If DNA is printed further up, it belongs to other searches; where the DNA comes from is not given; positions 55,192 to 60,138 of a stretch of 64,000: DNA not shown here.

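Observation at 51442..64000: One coupled gene train joining two unknown proteins, a Druantia-III-like pair and a type III-like R-M: candidate composite defence system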

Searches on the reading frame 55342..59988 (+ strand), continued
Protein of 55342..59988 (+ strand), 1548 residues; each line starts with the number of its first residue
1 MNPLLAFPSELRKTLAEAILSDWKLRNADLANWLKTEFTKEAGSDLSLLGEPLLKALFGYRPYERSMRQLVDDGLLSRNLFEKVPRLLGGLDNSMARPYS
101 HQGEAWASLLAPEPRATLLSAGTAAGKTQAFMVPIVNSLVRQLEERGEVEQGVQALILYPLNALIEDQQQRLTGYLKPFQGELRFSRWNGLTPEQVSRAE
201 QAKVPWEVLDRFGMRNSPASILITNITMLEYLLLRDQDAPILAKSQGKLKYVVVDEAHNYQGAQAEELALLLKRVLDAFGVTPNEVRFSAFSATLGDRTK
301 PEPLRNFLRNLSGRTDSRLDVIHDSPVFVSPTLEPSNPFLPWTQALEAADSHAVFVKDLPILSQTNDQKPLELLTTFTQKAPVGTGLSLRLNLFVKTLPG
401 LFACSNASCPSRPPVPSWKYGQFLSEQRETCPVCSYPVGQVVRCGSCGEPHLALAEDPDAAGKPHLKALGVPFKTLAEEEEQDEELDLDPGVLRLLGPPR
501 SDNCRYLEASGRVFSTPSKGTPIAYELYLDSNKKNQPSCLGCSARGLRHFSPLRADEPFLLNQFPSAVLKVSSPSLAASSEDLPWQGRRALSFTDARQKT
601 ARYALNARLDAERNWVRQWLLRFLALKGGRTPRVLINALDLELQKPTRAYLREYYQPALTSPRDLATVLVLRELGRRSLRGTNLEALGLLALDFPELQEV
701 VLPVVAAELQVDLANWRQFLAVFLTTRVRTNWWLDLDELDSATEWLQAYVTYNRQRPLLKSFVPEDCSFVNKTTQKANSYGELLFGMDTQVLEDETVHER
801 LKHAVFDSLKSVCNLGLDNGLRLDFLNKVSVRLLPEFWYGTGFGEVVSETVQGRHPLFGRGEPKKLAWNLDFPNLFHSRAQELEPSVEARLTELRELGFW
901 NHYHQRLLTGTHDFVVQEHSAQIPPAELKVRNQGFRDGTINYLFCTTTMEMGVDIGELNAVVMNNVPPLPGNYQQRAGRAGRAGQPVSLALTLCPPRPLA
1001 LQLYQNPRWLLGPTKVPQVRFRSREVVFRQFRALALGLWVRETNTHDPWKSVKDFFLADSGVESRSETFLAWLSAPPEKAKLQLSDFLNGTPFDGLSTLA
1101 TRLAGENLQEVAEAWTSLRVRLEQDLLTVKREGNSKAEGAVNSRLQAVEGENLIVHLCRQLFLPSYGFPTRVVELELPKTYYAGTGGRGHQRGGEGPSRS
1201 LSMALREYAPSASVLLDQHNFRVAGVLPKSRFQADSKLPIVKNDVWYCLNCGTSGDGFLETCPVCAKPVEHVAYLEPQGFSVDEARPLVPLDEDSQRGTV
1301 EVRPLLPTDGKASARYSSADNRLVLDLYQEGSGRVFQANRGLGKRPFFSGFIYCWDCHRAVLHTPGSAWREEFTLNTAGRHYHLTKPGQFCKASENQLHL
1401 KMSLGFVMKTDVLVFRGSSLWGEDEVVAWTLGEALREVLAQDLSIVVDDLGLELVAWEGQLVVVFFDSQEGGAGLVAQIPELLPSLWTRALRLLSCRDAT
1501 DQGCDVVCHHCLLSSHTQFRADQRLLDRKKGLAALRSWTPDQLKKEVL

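Call 31: search_protein_families(library=padloc, proteins=[L008:17805-20570:+, L008:20574-22037:+, L008:22037-24112:+, L008:24112-24645:+], max_evalue=0.001)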
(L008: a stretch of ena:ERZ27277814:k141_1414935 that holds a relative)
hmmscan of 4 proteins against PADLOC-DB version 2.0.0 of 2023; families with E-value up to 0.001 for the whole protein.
L008:17805-20570:+ (922 aa): 38 families (the best 25 are shown)
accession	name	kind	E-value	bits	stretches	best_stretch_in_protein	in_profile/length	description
PDLC03632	MTase_III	-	0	1299.4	1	41-917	74-983/983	Type III methyltransferase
PDLC03636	MTase_III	-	1.8e-40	137.3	3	203-294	93-187/575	Type III methyltransferase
PDLC03354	MTase_II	-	4.1e-36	122.9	1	122-486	57-388/425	Type II methyltransferase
PDLC03635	MTase_III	-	3.9e-33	113.1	3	203-292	266-360/708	Type III methyltransferase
PDLC03644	MTase_III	-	6e-32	109.1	1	121-480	34-393/542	Type III methyltransferase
PDLC03634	MTase_III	-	1.2e-29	101.7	1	126-453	95-423/621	Type III methyltransferase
PDLC03633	MTase_III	-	4.8e-29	99.5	2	125-259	77-205/616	Type III methyltransferase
PDLC03300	MTase_II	-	2.1e-27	94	2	131-287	17-169/302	Type II methyltransferase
PDLC03339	MTase_II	-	6.3e-26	89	2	127-280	5-136/399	Type II methyltransferase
PDLC03638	MTase_III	-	1.5e-23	81.1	1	203-468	429-665/816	Type III methyltransferase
PDLC03641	MTase_III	-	1.5e-21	74.6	1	126-454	105-426/657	Type III methyltransferase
PDLC03371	MTase_II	-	4.1e-19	67.1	2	404-480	174-252/260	Type II methyltransferase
PDLC03637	MTase_III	-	4.5e-19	66.5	1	126-301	122-284/513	Type III methyltransferase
PDLC03738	oMTase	-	2e-18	64.3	2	394-483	181-268/376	orphan methyltransferase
PDLC03216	MTase_II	-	3e-16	57.4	1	416-483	191-258/364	Type II methyltransferase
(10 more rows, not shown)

L008:20574-22037:+ (488 aa): 1 family
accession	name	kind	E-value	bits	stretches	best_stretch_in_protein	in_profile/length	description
PDLC03812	RTasRmuC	-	7.9e-73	243.5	1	4-475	5-430/439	DRT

L008:22037-24112:+ (692 aa): 36 families (the best 25 are shown)
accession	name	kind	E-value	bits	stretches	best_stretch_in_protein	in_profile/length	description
PDLC01087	C3a187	-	4.4e-30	103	2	433-687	319-553/559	NERD+UvrD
PDLC00132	GajB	-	1.5e-23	81.3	3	434-565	215-340/625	UrvD helicase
PDLC03802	RTasHel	-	9e-21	72.4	3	422-515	181-275/675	DRT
PDLC00117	GajB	-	2.1e-17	60.9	2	607-685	513-594/604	UrvD helicase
PDLC00114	GajB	-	7.3e-13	45.9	1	601-678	540-613/635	UrvD helicase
PDLC00104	GajB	-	2.1e-12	44.6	1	602-683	498-571/574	UrvD helicase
PDLC00130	GajB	-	3e-12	43.6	2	609-676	509-568/589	UrvD helicase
PDLC00129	GajB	-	2.4e-11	41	1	434-523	227-317/594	UrvD helicase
PDLC00127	GajB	-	9.6e-11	38.9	2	608-675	505-565/594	UrvD helicase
PDLC00103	GajB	-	2.1e-10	38.2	1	434-579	212-357/612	UrvD helicase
PDLC00123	GajB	-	7e-10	36.1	1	608-676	441-507/540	UrvD helicase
PDLC00138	GajB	-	1.8e-09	34.8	1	434-580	221-365/581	UrvD helicase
PDLC00109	GajB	-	6.2e-09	32.8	1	424-506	166-248/647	UrvD helicase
PDLC00136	GajB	-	7.2e-09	33.1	0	608-685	486-556/570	UrvD helicase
PDLC00122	GajB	-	1.3e-08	32.2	0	436-528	165-262/502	UrvD helicase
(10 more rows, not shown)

L008:24112-24645:+ (178 aa): 0 families

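Call 32: search_protein_families(library=ncbifam, proteins=[L008:17805-20570:+, L008:20574-22037:+, L008:22037-24112:+, L008:24112-24645:+], max_evalue=0.001)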
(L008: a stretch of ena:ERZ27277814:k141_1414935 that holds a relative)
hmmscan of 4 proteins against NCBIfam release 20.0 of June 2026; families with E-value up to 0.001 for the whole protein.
L008:17805-20570:+ (922 aa): 3 families
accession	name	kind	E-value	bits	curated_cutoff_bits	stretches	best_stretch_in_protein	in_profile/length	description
NF050803.1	DnaMtaseCcrMCaul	equivalog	3.8e-17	62.2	830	1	400-482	168-249/350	adenine-specific DNA-methyltransferase CcrM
NF008572.0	PRK11524.1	equivalog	1.2e-09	37.7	292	1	422-479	198-255/294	adenine-specific DNA-methyltransferase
NF010253.0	PRK13699.1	subfamily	5e-06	26.3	244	0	429-467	154-192/226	DNA methyltransferase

L008:20574-22037:+ (488 aa): 1 family
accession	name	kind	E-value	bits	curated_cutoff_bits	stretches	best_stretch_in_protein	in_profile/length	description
NF007686.0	PRK10361.1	equivalog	1e-59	202.4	810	1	61-485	33-448/475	DNA recombination protein RmuC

L008:22037-24112:+ (692 aa): 15 families
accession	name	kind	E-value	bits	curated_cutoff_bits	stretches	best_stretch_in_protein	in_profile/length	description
TIGR01073.1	pcrA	equivalog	2.2e-17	62.7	911.2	1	599-677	539-610/725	DNA helicase PcrA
NF041464.1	HelD_BACSU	equivalog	4.2e-14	51.4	419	1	398-688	509-775/779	RNA polymerase recycling motor HelD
NF008743.0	PRK11773.1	equivalog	1.1e-13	50.4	965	1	608-677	553-615/720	DNA helicase II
NF041254.1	motor_HelR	exception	4.4e-13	48.4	750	2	232-273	189-230/706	RNA polymerase recycling motor ATPase HelR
TIGR01075.1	uvrD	equivalog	3.8e-12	45.3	1144.45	1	607-677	547-610/715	DNA helicase II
TIGR01074.1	rep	equivalog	4.5e-11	41.7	951.45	1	606-683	549-618/668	DNA helicase Rep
NF053713.1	helicas_STM2767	equivalog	2.2e-10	39.6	550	1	228-295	172-240/665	STM2767 family DEAD/DEAH box helicase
NF008276.0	PRK11054.1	equivalog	5e-10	38.5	543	1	609-688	589-674/684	DNA helicase IV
TIGR00609.1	recB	equivalog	1e-09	37.1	696.05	1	433-515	371-457/1175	exodeoxyribonuclease V subunit beta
NF041258.1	motor_HelR_2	exception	1.3e-09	36.8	1100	1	434-524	514-606/713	RNA polymerase recycling motor ATPase HelR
NF041465.1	HelD_MYCSM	equivalog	3e-09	35.5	1051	1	434-527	519-614/719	RNA polymerase recycling motor HelD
NF008172.0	PRK10919.1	equivalog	1e-06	27.3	1168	0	604-689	547-624/673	DNA helicase Rep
TIGR02784.1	addA_alphas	equivalog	4.4e-06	25.3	860.75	0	644-678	837-871/1138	double-strand break repair helicase AddA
TIGR02785.1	addA_Gpos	equivalog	9.3e-06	23.7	707.65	0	249-296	19-67/1234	helicase-exonuclease AddAB subunit AddA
NF010485.0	PRK13909.1-2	equivalog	6.5e-05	21.3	650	0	438-577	336-480/909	RecB-like helicase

L008:24112-24645:+ (178 aa): 1 family
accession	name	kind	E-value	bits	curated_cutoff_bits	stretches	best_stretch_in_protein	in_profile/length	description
TIGR00230.1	sfsA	equivalog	1.9e-05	24.1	126.45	1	3-172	3-178/234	DNA/RNA nuclease SfsA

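Call 56: search_protein_families(library=pfam, proteins=[L012:7675-8802:-, L012:8783-13075:-, L012:13053-14762:-, L014:428-1372:+, L013:2985-4205:-], max_evalue=0.001)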
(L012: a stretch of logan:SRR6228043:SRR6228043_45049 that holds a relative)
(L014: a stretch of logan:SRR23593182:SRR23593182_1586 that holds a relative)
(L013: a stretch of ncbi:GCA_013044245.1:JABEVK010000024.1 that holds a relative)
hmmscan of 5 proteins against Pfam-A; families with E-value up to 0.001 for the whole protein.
L012:7675-8802:- (375 aa): 0 families

L012:8783-13075:- (1430 aa): 1 family
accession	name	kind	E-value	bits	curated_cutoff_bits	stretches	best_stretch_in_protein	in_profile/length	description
PF13401.12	AAA_22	-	5e-06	27.3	27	0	737-848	6-97/130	AAA domain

L012:13053-14762:- (569 aa): 0 families

L014:428-1372:+ (315 aa): 0 families

L013:2985-4205:- (406 aa): 0 families

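Call 91: search_solved_structures(query=window:55342-59985:+, max_evalue=0.00001)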
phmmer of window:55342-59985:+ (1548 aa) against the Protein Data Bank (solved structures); distinct sequences matched with E-value up to 0.00001: 9.
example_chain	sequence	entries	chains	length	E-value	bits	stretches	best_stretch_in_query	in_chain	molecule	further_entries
9tu7_Y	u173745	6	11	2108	2.5e-157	528.6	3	660-1535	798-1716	DEAD/DEAH box helicase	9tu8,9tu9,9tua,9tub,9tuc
9wae_A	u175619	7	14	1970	1e-24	89.1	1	940-1227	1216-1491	Helicase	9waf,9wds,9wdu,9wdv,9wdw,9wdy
6znp_A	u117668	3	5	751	4.9e-13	50.4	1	925-1012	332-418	Uncharacterized ATP-dependent helicase YprA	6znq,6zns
5v9x_A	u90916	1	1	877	2.1e-10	41.7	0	94-295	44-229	ATP-dependent DNA helicase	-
7lhl_A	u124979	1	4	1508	9.2e-10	39.5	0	94-295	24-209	ATP-dependent DNA helicase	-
6l5l_A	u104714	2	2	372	4e-07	30.8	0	920-986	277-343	Nucleolar RNA helicase 2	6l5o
6l5m_A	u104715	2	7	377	4.1e-07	30.7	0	920-986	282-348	Nucleolar RNA helicase 2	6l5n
9hcc_z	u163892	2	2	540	3.6e-06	27.6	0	922-992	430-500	Probable ATP-dependent RNA helicase DDX28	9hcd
8tbx_A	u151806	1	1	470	4e-06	27.5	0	924-994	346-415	ATP-dependent RNA helicase DDX1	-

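Call 95: search_dna_similar(query=window:55342-59985:+, collection=plasmids, mode=protein, max_rows=20, max_evalue=1e-40)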
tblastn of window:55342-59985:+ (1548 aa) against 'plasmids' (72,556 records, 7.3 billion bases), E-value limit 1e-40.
Records with a match: 28; places in all: 29; records where one place covers at least 80% of the query: 5.
Best place of each record, by identity: <60% 28.
By first word of the organism name: Escherichia 15; Methylocystis 2; Klebsiella 2; Sinorhizobium 2; Marinobacter 2; Rhizobium 1; Pseudomonas 1; Chryseobacterium 1; Azotobacter 1; Rhodobacter 1.
By predicted mobility (MOB-suite, as given by PLSDB): conjugative 12; non-mobilizable 9; mobilizable 7.
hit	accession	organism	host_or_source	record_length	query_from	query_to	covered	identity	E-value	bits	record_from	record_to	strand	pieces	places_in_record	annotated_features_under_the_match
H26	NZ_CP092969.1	Methylocystis parvus OBBP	Bacterial Monoculture,Mud, soil or ...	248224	9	1537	99%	28.7%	6e-128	451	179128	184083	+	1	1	DEAD/DEAH box helicase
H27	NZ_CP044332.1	Methylocystis parvus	-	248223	9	1537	99%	28.7%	6e-128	451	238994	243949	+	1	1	DEAD/DEAH box helicase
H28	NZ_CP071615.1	Rhizobium bangladeshense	lentil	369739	9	1532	87%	30.0%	9e-59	451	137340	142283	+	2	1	DEAD/DEAH box helicase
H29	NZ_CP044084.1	Pseudomonas luteola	Homo sapiens,clinical isolate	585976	17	1532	81%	30.8%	2e-65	447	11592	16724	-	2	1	DEAD/DEAH box helicase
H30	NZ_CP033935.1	Chryseobacterium balustinum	fish,pure isolate,blood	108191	10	1547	97%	25.5%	1e-60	433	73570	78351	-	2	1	DEAD/DEAH box helicase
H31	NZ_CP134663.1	Escherichia coli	Larus michahellis,bacteria,cloaca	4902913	7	1535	71%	32.9%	3e-62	466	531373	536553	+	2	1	none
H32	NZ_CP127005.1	Escherichia coli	mixed culture,pork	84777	3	1535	72%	31.9%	2e-64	483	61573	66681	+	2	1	DEAD/DEAH box helicase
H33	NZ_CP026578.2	Escherichia coli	Homo sapiens,Culture,Rectal swab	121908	3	1535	72%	31.9%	3e-64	482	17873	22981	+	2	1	DEAD/DEAH box helicase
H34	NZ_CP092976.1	Escherichia coli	Homo sapiens,Culture,Rectal swab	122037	3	1535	72%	31.9%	3e-64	482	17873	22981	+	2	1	DEAD/DEAH box helicase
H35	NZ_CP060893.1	Escherichia coli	Homo sapiens,sputum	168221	3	1535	72%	31.9%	3e-64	482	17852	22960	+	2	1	DEAD/DEAH box helicase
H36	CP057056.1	Escherichia coli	culture,Pooled cattle faecal samples ...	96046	3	1535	72%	31.9%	1e-63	481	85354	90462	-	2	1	DEAD/DEAH box helicase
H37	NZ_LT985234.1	Escherichia coli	-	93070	3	1535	72%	31.9%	1e-63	480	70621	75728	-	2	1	none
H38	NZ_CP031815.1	Klebsiella pneumoniae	Homo sapiens,rectal swab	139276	3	1535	72%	31.8%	3e-63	479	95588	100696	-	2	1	DEAD/DEAH box helicase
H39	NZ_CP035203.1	Klebsiella pneumoniae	Homo sapiens,stool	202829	3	1535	72%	31.8%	3e-63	479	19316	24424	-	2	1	DEAD/DEAH box helicase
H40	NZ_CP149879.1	Sinorhizobium medicae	Medicago sativa,Cell Culture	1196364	9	1532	71%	31.6%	3e-57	422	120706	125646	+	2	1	record has no annotation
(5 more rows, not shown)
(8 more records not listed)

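Call 96: get_annotated_region(hit=H26, flank=8000)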
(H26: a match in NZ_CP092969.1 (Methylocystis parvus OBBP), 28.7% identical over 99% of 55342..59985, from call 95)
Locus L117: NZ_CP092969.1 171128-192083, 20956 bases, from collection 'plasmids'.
description: Methylocystis parvus OBBP plasmid pMpar-1, complete sequence
organism: Methylocystis parvus OBBP (NCBI taxid 1134912)
taxonomy: Bacteria; Pseudomonadota; Alphaproteobacteria; Hyphomicrobiales; Methylocystaceae; Methylocystis; Methylocystis parvus; Methylocystis parvus OBBP
host: -; source: Bacterial Monoculture,Mud, soil or sediment; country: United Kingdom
typing (MOB-suite, as given by PLSDB): non-mobilizable
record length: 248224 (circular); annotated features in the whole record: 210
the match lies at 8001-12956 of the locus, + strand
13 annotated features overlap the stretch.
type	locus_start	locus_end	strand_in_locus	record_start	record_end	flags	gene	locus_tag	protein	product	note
CDS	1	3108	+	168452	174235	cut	-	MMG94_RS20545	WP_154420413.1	AAA family ATPase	-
CDS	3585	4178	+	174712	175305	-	-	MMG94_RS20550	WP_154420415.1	hypothetical protein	-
CDS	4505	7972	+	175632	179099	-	-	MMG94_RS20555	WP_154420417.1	STY4851/ECs_5259 family protein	-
CDS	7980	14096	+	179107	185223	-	-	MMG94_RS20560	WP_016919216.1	DEAD/DEAH box helicase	-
CDS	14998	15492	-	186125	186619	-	-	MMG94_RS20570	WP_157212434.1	helix-turn-helix domain-containing protein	-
CDS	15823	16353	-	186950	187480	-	-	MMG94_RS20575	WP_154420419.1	hypothetical protein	-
CDS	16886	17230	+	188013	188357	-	-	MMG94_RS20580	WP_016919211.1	single-stranded DNA-binding protein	-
CDS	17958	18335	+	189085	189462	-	-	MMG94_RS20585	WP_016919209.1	single-stranded DNA-binding protein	-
CDS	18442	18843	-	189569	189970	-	-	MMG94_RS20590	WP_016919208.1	type II toxin-antitoxin system VapC family toxin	-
CDS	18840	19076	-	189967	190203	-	-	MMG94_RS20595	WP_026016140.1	AbrB/MazE/SpoVT family DNA-binding domain-containing protein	-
CDS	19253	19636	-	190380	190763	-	-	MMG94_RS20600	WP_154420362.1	hypothetical protein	-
CDS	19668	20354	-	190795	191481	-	-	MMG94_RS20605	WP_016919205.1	P-loop NTPase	-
CDS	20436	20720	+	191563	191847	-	-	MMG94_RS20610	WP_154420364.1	hypothetical protein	-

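Call 97: get_annotated_region(hit=H29, flank=8000)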
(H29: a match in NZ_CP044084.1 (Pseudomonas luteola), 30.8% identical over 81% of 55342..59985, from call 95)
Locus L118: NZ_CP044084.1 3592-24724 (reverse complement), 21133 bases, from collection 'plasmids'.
description: Pseudomonas luteola strain FDAARGOS_637 plasmid unnamed1, complete sequence
organism: Pseudomonas luteola (NCBI taxid 47886)
taxonomy: Bacteria; Pseudomonadota; Gammaproteobacteria; Pseudomonadales; Pseudomonadaceae; Pseudomonas; Pseudomonas luteola
host: -; source: Homo sapiens,clinical isolate; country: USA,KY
typing (MOB-suite, as given by PLSDB): non-mobilizable
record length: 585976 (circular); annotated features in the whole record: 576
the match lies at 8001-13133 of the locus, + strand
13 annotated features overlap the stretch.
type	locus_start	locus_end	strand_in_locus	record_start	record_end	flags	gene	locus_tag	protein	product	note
CDS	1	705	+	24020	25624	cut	-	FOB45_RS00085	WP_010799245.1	class I SAM-dependent DNA methyltransferase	-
CDS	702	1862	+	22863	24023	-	-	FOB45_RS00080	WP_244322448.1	restriction endonuclease subunit S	-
CDS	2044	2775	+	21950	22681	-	-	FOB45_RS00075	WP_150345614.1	hypothetical protein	-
CDS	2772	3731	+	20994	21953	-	-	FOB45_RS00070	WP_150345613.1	hypothetical protein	-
CDS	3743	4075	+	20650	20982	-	-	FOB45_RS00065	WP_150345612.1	hypothetical protein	-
CDS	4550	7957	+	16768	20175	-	-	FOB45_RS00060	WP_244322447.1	STY4851/ECs_5259 family protein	-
CDS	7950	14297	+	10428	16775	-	-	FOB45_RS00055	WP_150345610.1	DEAD/DEAH box helicase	-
CDS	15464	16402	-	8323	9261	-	-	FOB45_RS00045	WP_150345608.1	ankyrin repeat domain-containing protein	-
CDS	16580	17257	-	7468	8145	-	-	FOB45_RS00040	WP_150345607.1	hypothetical protein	-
CDS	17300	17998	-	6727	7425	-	-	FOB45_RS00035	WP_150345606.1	hypothetical protein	-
CDS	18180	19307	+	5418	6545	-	-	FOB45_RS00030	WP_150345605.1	HNH endonuclease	-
CDS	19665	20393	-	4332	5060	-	-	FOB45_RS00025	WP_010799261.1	suppressor of fused domain protein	-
CDS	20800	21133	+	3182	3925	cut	-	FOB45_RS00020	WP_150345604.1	hypothetical protein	-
